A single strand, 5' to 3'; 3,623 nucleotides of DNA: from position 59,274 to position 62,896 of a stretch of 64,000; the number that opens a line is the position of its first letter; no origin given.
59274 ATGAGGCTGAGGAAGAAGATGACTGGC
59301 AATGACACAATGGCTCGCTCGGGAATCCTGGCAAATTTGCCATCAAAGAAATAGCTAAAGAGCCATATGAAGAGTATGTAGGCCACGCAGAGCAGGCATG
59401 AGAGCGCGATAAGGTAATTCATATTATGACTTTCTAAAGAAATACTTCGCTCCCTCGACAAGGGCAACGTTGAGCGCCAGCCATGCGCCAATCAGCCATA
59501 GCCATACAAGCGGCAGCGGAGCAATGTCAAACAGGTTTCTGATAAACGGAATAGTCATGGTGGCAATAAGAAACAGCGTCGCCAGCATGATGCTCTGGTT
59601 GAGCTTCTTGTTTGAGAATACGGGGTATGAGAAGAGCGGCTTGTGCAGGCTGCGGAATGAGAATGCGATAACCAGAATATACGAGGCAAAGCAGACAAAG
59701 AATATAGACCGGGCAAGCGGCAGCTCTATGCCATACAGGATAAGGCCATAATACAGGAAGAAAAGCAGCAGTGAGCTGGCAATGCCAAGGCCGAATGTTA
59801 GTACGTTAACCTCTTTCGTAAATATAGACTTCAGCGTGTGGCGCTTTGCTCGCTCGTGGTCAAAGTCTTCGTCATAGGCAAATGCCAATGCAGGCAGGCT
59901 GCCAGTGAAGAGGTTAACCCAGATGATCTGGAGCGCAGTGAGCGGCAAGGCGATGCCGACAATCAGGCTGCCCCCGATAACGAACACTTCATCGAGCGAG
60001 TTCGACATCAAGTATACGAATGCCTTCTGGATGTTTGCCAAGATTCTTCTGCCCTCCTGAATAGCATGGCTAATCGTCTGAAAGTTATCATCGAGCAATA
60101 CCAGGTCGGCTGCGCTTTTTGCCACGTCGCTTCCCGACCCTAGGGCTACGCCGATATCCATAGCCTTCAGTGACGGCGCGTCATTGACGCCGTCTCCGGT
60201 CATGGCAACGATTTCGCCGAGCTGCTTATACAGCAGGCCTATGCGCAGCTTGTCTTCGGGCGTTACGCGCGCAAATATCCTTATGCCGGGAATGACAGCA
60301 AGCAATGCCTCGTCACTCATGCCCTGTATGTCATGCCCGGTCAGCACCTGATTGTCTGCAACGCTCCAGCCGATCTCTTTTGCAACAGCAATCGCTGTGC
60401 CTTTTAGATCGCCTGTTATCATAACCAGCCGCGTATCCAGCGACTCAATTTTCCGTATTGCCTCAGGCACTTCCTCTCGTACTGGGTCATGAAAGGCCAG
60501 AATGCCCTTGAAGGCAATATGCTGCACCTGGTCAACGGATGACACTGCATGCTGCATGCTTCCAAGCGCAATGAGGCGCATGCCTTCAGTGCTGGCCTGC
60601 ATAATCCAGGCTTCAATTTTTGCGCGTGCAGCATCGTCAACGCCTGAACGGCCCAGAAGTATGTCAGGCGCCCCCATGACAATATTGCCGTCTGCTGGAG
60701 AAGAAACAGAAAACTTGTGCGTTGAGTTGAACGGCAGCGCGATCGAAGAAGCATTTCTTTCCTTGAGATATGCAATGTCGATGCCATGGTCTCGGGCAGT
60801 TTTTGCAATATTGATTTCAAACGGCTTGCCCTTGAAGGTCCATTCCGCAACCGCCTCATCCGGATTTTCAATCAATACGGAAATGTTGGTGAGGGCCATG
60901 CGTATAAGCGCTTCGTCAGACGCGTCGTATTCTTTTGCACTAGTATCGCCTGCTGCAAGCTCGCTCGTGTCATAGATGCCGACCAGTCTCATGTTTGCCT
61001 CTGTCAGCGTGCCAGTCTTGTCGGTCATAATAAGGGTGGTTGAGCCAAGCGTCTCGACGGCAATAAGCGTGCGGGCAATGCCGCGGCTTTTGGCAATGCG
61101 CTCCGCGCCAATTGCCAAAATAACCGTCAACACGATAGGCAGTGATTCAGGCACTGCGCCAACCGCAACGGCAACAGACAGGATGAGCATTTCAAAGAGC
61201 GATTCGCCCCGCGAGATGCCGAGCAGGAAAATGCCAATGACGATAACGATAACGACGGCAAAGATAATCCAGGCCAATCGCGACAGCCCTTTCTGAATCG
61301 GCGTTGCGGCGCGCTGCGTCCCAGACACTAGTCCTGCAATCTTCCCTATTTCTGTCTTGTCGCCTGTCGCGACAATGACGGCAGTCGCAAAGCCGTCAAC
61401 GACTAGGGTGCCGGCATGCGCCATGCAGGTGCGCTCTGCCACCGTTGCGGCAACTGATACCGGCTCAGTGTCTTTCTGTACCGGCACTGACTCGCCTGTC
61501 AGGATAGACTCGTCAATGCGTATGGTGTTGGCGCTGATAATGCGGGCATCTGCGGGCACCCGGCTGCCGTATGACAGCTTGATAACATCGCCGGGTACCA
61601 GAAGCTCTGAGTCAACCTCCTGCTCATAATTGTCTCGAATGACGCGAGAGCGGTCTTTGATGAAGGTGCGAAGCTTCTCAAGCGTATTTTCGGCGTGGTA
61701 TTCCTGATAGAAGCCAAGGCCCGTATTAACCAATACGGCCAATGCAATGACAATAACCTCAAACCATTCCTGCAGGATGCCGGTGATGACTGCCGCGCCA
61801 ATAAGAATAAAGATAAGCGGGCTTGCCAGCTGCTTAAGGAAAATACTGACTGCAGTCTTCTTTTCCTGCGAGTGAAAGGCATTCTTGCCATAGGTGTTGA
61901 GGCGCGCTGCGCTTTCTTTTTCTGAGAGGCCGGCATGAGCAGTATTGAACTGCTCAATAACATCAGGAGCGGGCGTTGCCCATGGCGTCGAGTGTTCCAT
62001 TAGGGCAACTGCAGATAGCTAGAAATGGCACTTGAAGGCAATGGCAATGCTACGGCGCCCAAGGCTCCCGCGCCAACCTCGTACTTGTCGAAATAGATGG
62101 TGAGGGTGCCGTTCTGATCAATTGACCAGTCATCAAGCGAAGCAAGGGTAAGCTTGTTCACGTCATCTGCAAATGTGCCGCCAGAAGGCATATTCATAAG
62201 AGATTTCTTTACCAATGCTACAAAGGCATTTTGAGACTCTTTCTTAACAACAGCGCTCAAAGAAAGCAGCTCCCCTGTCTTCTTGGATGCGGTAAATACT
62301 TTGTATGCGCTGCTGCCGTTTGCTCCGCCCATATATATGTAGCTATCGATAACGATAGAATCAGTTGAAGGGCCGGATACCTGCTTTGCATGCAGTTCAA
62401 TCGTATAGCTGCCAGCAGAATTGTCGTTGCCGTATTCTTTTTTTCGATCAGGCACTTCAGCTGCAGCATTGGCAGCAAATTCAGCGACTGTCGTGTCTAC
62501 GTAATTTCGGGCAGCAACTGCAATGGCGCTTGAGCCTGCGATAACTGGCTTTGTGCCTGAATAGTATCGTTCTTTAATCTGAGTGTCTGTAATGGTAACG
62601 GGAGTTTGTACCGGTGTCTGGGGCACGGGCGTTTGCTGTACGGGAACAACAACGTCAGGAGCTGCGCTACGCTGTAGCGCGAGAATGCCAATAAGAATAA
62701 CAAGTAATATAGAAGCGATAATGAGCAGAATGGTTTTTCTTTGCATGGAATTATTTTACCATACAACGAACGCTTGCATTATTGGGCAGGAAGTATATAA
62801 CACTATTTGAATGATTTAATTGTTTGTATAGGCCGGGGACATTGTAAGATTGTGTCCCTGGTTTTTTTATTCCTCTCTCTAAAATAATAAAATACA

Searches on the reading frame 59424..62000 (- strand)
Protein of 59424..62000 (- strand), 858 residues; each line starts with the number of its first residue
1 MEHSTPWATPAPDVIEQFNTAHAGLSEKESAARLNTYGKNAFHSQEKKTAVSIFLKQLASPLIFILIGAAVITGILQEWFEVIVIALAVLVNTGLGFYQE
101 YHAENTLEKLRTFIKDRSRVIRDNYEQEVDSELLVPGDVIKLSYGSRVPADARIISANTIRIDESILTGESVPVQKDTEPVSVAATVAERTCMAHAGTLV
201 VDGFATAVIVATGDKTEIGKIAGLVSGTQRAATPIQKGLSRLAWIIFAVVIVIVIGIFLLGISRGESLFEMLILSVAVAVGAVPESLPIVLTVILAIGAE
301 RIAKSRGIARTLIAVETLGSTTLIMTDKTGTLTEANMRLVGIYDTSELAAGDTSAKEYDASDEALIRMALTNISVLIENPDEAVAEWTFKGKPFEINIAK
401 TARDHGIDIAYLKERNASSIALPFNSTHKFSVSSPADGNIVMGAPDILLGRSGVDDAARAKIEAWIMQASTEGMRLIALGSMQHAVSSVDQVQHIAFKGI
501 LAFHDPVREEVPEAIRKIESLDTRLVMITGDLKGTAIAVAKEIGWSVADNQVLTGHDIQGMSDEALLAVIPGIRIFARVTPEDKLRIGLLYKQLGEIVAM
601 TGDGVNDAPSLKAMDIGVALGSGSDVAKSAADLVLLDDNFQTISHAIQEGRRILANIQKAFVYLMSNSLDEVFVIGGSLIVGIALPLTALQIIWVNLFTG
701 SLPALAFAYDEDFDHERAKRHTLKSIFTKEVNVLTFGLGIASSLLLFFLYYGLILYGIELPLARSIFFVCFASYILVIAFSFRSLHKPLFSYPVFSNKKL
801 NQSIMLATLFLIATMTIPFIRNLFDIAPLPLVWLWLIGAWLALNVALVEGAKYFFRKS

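Call 13: search_protein_families(library=pfam, proteins=[window:59424-62000:-], max_evalue=0.001)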
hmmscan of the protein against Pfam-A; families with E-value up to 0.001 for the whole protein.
window:59424-62000:- (858 aa): 6 families
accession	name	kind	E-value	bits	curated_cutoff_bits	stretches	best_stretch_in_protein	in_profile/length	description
PF00122.25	E1-E2_ATPase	-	1.2e-49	168.7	28.1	1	114-304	3-180/181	E1-E2 ATPase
PF00689.26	Cation_ATPase_C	-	1.6e-25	90.4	27.3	1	685-854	2-175/175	Cation transporting ATPase, C-terminus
PF00690.31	Cation_ATPase_N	-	1.1e-14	54.2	20.4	1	7-72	2-68/69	Cation transporter/ATPase, N-terminus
PF00702.32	Hydrolase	-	3.5e-13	50.8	26.4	1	323-615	3-191/191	haloacid dehalogenase-like hydrolase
PF13246.12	Cation_ATPase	-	6.6e-06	26.5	21.7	1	370-451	2-87/91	Cation transport ATPase (P-type)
PF08282.18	Hydrolase_3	-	3.5e-05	24.1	20.9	1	598-647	206-255/255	haloacid dehalogenase-like hydrolase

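Call 32: find_related_loci(query=window:59424-62000:-, collection=metagenome_contigs, flank=10000)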
Query window:59424-62000:- (858 aa) in metagenome_contigs; peptide patterns used: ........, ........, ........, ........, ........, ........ (x = any residue, [..] = any of these).
185 stretches matched a pattern; 77 encode a relative of the query (tblastn E <= 1e-3); 75 distinct loci.
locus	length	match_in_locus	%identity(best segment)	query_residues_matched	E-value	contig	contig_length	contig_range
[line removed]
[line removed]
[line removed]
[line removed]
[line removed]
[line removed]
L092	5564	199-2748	72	7-856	0e+0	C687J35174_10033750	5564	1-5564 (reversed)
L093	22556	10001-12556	69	7-856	0e+0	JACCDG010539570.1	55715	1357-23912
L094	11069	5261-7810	71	7-856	0e+0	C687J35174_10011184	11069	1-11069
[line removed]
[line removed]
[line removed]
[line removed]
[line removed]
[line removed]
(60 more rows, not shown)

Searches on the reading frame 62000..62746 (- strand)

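Call 13: search_protein_families(library=pfam, proteins=[window:62000-62746:-], max_evalue=0.001)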
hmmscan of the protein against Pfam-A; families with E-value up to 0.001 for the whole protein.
window:62000-62746:- (248 aa): 2 families
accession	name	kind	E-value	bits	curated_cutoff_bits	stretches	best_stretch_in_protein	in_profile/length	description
PF11738.13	DUF3298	-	2.2e-06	28.9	24.1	1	168-237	5-82/84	Protein of unknown function (DUF3298)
PF13739.11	PdaC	-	2.1e-05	26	29.1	1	62-145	10-94/95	Deacetylase PdaC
